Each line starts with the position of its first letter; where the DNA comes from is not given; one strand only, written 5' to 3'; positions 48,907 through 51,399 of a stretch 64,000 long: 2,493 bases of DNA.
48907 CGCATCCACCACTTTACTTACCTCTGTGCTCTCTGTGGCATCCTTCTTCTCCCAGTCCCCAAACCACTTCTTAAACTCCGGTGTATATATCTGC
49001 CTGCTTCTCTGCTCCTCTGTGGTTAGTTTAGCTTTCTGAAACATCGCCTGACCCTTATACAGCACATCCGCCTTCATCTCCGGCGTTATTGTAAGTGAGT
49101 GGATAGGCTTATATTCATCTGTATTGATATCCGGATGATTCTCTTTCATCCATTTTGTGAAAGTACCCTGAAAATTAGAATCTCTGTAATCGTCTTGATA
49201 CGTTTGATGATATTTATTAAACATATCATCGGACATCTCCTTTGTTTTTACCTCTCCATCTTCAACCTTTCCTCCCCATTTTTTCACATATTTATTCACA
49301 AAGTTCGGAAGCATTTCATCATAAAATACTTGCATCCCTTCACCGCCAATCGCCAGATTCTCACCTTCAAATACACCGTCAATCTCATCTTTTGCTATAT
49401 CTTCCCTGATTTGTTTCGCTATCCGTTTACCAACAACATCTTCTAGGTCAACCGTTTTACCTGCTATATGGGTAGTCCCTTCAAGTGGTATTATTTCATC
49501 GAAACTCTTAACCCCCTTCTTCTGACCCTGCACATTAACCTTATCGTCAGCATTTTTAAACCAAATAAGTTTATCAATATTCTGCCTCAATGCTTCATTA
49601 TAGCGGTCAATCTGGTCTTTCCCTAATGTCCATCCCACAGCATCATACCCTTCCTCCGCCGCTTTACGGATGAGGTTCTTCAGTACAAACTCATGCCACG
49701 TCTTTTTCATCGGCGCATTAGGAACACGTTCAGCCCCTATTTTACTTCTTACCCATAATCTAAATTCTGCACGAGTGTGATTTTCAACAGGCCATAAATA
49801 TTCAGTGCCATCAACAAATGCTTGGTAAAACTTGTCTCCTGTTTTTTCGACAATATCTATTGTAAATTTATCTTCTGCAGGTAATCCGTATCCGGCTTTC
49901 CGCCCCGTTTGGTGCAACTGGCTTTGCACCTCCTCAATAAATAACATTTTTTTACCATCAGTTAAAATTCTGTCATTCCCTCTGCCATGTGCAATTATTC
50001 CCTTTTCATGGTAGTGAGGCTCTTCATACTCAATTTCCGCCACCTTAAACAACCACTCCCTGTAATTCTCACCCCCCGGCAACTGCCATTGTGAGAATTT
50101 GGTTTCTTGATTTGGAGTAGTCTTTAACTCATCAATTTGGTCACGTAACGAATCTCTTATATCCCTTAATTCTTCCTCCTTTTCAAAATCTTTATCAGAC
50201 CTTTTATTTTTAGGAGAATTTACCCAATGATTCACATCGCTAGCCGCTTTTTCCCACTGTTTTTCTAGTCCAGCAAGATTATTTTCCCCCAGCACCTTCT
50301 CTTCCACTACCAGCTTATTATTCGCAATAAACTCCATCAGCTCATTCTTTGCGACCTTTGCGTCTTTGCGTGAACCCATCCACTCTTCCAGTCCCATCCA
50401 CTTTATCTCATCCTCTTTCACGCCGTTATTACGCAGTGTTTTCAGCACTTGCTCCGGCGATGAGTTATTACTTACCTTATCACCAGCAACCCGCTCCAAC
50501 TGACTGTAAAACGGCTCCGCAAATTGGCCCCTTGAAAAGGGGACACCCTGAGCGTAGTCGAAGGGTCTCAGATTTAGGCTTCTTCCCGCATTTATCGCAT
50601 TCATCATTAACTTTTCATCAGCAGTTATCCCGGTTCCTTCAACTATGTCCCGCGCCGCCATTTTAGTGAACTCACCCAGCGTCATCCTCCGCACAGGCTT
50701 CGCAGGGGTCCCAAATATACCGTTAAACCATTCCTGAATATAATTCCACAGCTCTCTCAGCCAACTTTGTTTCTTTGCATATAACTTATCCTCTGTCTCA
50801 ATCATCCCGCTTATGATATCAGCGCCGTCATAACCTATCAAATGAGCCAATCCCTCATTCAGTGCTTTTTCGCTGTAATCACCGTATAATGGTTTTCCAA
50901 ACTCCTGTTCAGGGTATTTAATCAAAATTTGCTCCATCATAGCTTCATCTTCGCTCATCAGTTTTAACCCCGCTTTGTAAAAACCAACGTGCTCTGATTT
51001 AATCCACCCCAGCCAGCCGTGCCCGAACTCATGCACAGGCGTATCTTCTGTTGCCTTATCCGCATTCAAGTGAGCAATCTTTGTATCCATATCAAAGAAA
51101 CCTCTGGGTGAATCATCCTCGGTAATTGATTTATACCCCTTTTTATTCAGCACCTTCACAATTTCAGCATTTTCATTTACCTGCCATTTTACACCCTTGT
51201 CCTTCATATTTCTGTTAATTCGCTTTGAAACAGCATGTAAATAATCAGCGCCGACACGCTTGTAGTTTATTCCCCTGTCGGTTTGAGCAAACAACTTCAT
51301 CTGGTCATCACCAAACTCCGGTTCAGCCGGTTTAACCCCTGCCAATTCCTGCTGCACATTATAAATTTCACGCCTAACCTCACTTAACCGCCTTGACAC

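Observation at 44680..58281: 4533-aa polyvalent protein in the virion block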

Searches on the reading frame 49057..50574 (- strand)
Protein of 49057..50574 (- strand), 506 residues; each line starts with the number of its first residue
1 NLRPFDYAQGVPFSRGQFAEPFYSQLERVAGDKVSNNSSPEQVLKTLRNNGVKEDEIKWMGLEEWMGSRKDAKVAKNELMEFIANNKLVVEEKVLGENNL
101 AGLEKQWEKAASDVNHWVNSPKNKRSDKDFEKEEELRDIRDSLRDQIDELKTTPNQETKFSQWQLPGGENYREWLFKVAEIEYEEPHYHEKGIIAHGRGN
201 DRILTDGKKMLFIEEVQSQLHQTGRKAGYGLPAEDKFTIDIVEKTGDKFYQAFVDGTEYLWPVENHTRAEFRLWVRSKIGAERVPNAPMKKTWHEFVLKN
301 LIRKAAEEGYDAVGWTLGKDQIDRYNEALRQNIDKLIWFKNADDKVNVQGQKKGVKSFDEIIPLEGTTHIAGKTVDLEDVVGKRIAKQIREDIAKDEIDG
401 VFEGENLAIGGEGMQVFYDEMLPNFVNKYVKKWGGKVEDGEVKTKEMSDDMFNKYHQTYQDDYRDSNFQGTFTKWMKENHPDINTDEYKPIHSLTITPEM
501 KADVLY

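Call 62: search_protein_families(library=pfam, max_evalue=1, proteins=[window:49057-50574:-])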
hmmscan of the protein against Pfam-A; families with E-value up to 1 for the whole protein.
window:49057-50574:- (506 aa): 1 family
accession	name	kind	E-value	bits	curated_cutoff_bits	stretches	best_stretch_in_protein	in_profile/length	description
PF07295.17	DUF1451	-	0.41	11.3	26.1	1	103-164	3-64/146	Zinc-ribbon containing domain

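Call 101: search_solved_structures(query=A8, max_evalue=10)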
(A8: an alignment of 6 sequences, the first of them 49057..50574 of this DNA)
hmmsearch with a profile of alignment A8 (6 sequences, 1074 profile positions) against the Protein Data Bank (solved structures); distinct sequences matched with E-value up to 10: 2.
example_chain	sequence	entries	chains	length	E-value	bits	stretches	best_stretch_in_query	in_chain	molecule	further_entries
8fgw_A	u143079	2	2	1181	0.26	12.4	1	871-937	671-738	WD repeat-containing protein 35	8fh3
8bbe_E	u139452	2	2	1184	0.26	12.4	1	871-937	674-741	WD repeat-containing protein 35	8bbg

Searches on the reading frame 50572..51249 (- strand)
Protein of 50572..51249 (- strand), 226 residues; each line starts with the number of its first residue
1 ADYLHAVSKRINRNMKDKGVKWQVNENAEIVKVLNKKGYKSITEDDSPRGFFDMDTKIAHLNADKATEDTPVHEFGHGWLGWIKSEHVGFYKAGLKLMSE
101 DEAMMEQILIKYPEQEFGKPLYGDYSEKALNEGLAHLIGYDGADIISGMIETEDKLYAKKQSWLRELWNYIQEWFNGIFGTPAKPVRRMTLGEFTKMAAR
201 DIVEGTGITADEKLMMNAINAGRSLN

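Call 62: search_protein_families(library=pfam, max_evalue=1, proteins=[window:50572-51249:-])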
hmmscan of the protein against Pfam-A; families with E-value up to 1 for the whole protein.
window:50572-51249:- (226 aa): 2 families
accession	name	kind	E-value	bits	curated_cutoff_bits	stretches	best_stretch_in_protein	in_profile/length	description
PF16238.11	DUF4897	-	0.037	14.3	28.6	1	2-62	51-109/157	Domain of unknown function (DUF4897)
PF24070.1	T4_MRH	-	0.052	13.8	24.4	0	2-29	112-139/144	T4 MRH-like protein family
